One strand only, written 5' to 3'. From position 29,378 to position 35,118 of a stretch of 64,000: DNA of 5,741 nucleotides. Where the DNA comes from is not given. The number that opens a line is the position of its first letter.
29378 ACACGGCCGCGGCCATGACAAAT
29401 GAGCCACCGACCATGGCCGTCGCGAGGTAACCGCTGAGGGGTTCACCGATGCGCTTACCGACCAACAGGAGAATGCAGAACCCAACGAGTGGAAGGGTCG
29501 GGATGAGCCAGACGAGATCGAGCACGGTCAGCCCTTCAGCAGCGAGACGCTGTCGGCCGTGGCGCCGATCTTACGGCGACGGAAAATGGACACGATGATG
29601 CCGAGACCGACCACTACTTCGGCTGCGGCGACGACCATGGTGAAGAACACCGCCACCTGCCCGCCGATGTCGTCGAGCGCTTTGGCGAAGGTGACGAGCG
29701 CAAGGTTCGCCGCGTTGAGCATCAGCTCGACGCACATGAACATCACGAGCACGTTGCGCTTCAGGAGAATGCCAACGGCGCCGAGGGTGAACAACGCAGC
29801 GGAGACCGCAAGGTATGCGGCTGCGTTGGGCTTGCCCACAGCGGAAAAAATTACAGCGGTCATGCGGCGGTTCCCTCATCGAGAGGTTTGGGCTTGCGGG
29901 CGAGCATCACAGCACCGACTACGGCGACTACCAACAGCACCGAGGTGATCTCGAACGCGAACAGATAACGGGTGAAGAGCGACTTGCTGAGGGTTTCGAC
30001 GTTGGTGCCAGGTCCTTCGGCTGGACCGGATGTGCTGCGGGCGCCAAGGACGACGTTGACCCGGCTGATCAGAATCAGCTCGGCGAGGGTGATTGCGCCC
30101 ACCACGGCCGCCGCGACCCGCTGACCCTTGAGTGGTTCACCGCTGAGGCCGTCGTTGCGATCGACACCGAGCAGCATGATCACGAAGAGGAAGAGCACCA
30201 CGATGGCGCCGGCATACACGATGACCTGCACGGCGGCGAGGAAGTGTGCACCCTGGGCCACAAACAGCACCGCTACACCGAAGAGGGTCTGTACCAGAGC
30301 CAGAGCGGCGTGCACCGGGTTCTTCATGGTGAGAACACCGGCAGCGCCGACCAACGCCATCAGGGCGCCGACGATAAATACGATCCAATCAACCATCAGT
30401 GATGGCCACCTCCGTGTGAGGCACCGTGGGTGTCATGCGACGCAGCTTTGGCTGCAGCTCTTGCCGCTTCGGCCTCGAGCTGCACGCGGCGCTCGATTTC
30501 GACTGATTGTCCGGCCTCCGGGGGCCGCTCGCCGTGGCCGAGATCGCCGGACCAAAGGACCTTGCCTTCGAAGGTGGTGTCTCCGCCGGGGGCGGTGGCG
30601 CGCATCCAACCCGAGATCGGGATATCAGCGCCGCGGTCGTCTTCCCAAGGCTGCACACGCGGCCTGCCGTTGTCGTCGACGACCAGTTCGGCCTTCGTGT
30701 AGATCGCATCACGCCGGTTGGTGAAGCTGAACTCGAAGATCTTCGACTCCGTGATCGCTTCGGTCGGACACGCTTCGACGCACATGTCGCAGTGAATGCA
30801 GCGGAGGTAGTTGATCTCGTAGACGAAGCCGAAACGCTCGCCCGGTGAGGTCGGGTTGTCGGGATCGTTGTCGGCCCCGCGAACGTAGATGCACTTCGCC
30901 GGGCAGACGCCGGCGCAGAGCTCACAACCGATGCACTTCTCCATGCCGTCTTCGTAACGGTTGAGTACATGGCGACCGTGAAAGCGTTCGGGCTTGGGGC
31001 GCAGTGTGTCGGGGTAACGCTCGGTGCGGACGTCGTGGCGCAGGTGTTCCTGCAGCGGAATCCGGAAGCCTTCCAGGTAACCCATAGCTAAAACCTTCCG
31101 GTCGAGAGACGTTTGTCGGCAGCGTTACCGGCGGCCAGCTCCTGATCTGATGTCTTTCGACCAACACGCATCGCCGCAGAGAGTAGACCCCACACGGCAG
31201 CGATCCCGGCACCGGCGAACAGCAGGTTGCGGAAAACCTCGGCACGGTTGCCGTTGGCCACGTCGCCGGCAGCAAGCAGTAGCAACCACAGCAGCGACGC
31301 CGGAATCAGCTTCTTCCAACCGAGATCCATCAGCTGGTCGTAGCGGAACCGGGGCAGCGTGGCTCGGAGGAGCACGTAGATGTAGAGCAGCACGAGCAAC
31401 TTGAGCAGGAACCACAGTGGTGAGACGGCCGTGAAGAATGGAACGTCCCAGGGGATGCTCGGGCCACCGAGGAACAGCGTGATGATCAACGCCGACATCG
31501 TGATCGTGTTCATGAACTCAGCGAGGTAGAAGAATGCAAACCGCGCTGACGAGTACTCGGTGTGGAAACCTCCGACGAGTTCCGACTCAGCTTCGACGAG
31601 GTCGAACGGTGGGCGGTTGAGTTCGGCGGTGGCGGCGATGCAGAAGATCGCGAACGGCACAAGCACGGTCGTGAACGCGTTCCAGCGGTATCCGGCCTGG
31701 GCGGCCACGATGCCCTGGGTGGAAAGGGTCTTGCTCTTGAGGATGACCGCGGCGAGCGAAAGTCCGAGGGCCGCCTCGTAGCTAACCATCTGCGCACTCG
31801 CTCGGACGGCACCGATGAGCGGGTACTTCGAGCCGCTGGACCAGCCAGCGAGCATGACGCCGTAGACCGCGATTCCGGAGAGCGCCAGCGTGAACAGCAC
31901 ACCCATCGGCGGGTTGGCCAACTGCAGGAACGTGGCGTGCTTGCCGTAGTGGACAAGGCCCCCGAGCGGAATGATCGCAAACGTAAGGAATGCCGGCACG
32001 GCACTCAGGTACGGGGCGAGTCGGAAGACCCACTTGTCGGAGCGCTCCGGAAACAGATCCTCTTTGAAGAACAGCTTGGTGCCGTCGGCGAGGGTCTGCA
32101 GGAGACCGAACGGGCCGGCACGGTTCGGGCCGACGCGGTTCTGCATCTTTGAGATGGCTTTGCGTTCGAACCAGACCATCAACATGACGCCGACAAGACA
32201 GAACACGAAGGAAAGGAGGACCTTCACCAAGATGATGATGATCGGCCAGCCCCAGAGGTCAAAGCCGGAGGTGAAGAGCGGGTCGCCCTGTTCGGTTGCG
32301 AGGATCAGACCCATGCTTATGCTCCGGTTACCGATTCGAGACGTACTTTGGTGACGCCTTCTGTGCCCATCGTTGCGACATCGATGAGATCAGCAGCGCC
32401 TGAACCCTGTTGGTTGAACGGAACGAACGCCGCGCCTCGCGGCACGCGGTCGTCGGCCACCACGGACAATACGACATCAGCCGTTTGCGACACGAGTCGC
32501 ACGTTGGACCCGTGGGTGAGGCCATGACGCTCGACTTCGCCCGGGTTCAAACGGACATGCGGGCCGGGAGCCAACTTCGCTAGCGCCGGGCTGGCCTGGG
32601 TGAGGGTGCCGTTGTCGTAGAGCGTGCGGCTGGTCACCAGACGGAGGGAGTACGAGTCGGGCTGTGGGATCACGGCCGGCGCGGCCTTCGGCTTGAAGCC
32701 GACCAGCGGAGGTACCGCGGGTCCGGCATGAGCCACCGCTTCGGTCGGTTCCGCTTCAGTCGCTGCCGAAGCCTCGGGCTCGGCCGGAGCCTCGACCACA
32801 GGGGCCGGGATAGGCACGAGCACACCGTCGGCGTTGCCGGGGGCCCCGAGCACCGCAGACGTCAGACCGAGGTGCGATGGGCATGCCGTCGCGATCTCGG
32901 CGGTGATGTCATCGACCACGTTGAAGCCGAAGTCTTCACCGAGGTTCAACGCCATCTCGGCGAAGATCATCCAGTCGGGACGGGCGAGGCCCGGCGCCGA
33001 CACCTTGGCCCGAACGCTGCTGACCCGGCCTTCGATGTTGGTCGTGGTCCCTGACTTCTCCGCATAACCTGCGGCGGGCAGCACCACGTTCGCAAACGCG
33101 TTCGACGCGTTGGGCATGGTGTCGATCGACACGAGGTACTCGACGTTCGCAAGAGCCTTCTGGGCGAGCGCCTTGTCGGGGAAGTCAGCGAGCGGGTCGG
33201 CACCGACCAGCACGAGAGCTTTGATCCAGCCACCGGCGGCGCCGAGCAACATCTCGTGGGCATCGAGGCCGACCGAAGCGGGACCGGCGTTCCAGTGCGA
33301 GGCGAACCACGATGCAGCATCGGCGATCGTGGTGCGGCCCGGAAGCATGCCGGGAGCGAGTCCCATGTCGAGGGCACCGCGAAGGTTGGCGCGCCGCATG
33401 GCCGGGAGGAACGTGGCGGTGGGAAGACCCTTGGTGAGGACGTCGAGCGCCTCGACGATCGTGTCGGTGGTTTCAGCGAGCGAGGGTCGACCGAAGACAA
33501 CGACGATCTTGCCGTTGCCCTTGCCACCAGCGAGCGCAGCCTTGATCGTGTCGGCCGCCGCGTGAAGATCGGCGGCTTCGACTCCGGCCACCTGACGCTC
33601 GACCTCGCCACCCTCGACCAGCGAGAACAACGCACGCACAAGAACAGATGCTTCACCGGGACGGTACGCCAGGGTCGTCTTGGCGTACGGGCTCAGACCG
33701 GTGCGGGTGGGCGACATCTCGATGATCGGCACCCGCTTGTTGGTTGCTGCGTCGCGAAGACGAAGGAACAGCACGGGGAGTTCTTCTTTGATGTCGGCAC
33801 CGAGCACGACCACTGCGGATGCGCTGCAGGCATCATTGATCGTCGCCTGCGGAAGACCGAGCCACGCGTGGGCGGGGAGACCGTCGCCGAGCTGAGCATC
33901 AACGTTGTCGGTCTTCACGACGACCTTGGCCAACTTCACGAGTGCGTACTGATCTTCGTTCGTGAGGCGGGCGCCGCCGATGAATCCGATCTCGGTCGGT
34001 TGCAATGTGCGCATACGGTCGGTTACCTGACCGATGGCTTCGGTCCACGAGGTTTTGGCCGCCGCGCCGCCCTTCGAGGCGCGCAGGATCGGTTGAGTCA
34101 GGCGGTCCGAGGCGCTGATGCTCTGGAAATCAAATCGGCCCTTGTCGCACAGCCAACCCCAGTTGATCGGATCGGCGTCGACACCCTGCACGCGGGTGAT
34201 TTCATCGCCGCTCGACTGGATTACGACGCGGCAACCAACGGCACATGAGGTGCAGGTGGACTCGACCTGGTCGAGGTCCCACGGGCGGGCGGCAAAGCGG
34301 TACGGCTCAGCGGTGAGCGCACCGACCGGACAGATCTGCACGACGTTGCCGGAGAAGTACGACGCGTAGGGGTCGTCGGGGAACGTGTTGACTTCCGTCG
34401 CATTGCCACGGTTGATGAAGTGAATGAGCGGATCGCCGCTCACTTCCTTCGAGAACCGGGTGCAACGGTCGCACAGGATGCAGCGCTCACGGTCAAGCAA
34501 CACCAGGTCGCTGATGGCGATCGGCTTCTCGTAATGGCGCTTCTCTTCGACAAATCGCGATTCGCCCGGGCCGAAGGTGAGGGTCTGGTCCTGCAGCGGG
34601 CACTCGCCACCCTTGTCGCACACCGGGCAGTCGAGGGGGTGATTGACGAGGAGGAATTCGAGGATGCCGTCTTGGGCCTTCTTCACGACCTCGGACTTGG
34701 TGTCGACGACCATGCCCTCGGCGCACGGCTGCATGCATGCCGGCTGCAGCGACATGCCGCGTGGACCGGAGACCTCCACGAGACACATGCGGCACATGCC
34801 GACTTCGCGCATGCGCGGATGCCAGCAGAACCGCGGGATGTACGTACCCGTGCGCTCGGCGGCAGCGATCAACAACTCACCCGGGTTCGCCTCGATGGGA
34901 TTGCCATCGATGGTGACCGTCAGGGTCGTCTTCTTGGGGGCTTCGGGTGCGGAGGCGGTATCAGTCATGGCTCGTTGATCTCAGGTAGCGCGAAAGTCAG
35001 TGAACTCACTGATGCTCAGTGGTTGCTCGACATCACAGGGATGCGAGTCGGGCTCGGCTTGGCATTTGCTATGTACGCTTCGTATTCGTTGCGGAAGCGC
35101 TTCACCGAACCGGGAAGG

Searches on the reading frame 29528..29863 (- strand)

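Call 7: search_protein_families(library=pfam, proteins=[window:29528-29863:-])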
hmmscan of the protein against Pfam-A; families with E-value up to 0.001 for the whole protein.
window:29528-29863:- (111 aa): 1 family
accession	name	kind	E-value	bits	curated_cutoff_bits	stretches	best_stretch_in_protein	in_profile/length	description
PF00420.29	Oxidored_q2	-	8.1e-25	86.8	26.1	1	17-101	2-86/95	NADH-ubiquinone/plastoquinone oxidoreductase chain 4L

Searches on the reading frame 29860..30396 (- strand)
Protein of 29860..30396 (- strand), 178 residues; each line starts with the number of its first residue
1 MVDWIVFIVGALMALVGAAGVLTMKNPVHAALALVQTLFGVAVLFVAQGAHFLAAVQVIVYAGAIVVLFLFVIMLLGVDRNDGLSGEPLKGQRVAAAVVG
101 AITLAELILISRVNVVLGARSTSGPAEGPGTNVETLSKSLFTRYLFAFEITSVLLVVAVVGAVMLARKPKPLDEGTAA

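Call 7: search_protein_families(library=pfam, proteins=[window:29860-30396:-])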
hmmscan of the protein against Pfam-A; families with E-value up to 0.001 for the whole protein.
window:29860-30396:- (178 aa): 1 family
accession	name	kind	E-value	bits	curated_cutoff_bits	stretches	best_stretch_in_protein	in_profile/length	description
PF00499.25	Oxidored_q3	-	1e-40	139.3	33.2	1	17-165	1-146/146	NADH-ubiquinone/plastoquinone oxidoreductase chain 6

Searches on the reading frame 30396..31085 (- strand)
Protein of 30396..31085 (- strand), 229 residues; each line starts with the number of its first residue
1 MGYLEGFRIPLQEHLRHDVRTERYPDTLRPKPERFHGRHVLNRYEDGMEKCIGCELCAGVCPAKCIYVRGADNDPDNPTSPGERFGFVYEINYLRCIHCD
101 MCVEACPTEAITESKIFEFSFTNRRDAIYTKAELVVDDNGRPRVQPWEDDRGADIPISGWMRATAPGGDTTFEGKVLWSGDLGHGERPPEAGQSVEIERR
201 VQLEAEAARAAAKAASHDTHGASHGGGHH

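Call 7: search_protein_families(library=pfam, proteins=[window:30396-31085:-])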
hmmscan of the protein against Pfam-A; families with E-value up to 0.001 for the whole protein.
window:30396-31085:- (229 aa): 12 families
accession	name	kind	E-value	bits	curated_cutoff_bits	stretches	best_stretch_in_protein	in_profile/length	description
PF00037.32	Fer4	-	6.7e-13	48.3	21.1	2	89-112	1-24/24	4Fe-4S binding domain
PF12838.12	Fer4_7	-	1.1e-10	42.2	27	1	50-110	1-52/52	4Fe-4S dicluster domain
PF13484.11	Fer4_16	-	3.4e-09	37.8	30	1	95-129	1-32/66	4Fe-4S double cluster binding domain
PF13183.11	Fer4_8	-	7.1e-09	36.5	27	0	94-112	3-21/68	4Fe-4S dicluster domain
PF14697.11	Fer4_21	-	8.4e-09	35.9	35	1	48-67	38-58/59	4Fe-4S dicluster domain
PF12797.12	Fer4_2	-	2e-08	34.1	24.5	1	90-108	4-22/22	4Fe-4S binding domain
PF13187.11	Fer4_9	-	5.1e-08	33.3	27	1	50-111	1-52/52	4Fe-4S dicluster domain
PF13237.11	Fer4_10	-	7.5e-08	32.6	25.5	1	49-107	7-53/53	4Fe-4S dicluster domain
PF12837.12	Fer4_6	-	2.1e-07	31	25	1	90-111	3-24/24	4Fe-4S binding domain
PF13534.11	Fer4_17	-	2.4e-07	31.6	22.2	0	95-114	1-20/61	4Fe-4S dicluster domain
PF12800.12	Fer4_4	-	8.9e-06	26.1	24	0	95-108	3-16/17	4Fe-4S binding domain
PF13746.11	Fer4_18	-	1.1e-05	26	27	0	33-64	43-74/114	4Fe-4S dicluster domain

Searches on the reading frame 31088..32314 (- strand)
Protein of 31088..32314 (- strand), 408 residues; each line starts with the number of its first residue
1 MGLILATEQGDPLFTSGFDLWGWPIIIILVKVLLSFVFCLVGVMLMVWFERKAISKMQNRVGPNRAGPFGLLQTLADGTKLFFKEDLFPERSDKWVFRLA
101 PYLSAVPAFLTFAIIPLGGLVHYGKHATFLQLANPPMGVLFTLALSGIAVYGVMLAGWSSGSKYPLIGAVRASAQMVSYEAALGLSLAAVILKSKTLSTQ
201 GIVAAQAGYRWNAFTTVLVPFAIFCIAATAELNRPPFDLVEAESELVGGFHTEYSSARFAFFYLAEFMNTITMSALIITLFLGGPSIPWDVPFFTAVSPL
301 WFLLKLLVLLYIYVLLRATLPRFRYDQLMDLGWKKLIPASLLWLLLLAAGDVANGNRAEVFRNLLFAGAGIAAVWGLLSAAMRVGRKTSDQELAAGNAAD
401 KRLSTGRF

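Call 7: search_protein_families(library=pfam, proteins=[window:31088-32314:-])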
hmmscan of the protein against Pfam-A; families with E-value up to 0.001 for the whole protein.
window:31088-32314:- (408 aa): 1 family
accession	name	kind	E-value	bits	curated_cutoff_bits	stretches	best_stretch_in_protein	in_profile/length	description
PF00146.26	NADHdh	-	5.9e-115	384.1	27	1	31-347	2-297/298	NADH dehydrogenase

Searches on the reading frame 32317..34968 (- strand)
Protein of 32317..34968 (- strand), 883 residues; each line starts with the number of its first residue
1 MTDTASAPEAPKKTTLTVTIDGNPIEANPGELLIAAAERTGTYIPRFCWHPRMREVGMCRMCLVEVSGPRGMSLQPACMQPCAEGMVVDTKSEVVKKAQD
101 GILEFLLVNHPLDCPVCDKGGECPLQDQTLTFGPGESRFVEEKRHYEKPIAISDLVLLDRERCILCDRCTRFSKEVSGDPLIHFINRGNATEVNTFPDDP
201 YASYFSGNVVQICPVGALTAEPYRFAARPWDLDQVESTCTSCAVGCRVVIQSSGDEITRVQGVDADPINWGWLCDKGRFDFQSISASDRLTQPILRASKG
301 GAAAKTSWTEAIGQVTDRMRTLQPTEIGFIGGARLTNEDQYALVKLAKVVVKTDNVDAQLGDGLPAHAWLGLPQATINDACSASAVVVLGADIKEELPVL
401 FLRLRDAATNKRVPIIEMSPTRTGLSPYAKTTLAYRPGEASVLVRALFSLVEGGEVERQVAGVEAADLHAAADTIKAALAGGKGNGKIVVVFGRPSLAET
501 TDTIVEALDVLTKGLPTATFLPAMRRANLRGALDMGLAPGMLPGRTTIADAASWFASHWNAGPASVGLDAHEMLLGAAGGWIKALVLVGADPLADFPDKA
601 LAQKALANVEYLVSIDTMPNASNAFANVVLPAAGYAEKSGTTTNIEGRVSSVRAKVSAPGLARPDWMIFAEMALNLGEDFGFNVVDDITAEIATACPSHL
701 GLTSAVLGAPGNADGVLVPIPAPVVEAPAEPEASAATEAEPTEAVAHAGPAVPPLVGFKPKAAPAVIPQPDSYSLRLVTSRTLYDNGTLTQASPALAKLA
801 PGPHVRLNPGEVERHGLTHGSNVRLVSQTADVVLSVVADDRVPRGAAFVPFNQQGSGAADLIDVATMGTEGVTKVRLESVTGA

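Call 6: search_protein_families(library=pfam, proteins=[window:32317-34968:-])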
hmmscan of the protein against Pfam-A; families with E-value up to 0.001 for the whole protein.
window:32317-34968:- (883 aa): 8 families
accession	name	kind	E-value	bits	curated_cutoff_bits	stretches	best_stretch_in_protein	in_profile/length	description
PF00384.28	Molybdopterin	-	1.2e-28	100.6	24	1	289-673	1-351/353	Molybdopterin oxidoreductase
PF22117.2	Fer4_Nqo3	-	1.6e-21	76.7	27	1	154-219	2-67/67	NADH-quinone oxidoreductase subunit 3, ferredoxin-like domain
PF13510.11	Fer2_4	-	6.6e-19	68.2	22.8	1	14-92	2-81/82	2Fe-2S iron-sulfur cluster binding domain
PF10588.14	NADH-G_4Fe-4S_3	-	2.7e-15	56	27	1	101-138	3-40/40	NADH-ubiquinone oxidoreductase-G iron-sulfur binding region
PF01568.27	Molydop_binding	-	4e-12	46.6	26.8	1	775-865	1-96/110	Molydopterin dinucleotide binding domain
PF04879.21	Molybdop_Fe4S4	-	1.9e-11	44.2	22.7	1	235-283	4-52/55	Molybdopterin oxidoreductase Fe4S4 domain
PF22151.2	Fer4_NDSU1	-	9.9e-07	28.6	23.8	1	234-280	3-49/51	NADH-ubiquinone oxidoreductase NDSU1/NuoG-like, 4Fe-4S domain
PF00111.32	Fer2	-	5.5e-05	23.5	21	1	19-67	2-48/77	2Fe-2S iron-sulfur cluster binding domain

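Call 13: find_related_loci(query=window:32317-34968:-, collection=genome_contigs, flank=10000)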
Query window:32317-34968:- (883 aa) in genome_contigs; peptide patterns used: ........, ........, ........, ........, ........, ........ (x = any residue, [..] = any of these).
481 stretches matched a pattern; 458 encode a relative of the query (tblastn E <= 1e-3); the best 80 are kept; 80 distinct loci.
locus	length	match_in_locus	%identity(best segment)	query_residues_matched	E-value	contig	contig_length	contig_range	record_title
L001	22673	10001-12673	85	1-882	0e+0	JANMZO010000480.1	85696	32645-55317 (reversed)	MAG: Acidimicrobiia bacterium isolate OTE_78_metabat_91 OTE_78_k141_2411778, whole genome shotgun sequence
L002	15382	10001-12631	72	20-883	0e+0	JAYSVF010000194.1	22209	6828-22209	MAG: Acidimicrobiia bacterium isolate GFS_12750 GFS_12750_193, whole genome shotgun sequence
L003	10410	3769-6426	70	20-883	0e+0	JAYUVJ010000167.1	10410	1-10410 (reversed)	MAG: Acidimicrobiia bacterium isolate GL124_DN_metabinner_10_sub GL124_DN_metabinner_10_sub_166, whole genome shotgun se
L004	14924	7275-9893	71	20-882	0e+0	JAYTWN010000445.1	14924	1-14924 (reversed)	MAG: Acidimicrobiia bacterium isolate GFS_5804 GFS_5804_444, whole genome shotgun sequence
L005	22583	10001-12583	67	5-879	0e+0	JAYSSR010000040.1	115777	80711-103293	MAG: Acidimicrobiia bacterium isolate GFS_12223 GFS_12223_39, whole genome shotgun sequence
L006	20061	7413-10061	65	1-880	0e+0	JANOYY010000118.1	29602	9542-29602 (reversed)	MAG: Acidimicrobiia bacterium isolate VAR_79_metabat_578 VAR_79_k141_4190322, whole genome shotgun sequence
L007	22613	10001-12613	67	1-879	0e+0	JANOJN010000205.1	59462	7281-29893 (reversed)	MAG: Acidimicrobiia bacterium isolate VAR_48_metabat_226 VAR_48_k141_4290070, whole genome shotgun sequence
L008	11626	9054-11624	67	1-865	0e+0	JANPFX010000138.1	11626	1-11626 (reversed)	MAG: Acidimicrobiia bacterium isolate VAR_69_metabat_87 VAR_69_k141_2097329, whole genome shotgun sequence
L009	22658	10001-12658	65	1-880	0e+0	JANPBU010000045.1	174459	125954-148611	MAG: Acidimicrobiia bacterium isolate VAR_78_metabat_618 VAR_78_k141_609854, whole genome shotgun sequence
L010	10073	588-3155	64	13-880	0e+0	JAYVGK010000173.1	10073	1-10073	MAG: Acidimicrobiales bacterium isolate GL46_Up_concoct_70 GL46_Up_concoct_70_172, whole genome shotgun sequence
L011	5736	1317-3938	62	2-880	0e+0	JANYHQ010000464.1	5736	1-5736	MAG: Acidimicrobiales bacterium isolate GL140_1_metabinner_83 GL140_1_k141_1765154, whole genome shotgun sequence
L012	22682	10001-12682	62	1-880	0e+0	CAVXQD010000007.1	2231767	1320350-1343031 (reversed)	MAG: uncultured Acidimicrobiales bacterium isolate MFD04651.bin.1.175 genome assembly, contig: contig_564, whole genome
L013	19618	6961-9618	62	18-880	0e+0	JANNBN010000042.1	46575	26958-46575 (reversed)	MAG: Acidimicrobiia bacterium isolate OTE_78_metabat_325 OTE_78_k141_3582264, whole genome shotgun sequence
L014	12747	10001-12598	62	1-880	0e+0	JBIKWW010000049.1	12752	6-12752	MAG: Acidimicrobiia bacterium isolate ME2015-09-16_3300042289_group6_bin214 Rohwer_bin126_scaffold_5239_c1, whole genome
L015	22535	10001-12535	59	1-878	0e+0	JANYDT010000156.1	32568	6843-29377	MAG: Acidimicrobiia bacterium isolate 336R_metabinner_84 336R_k141_157928, whole genome shotgun sequence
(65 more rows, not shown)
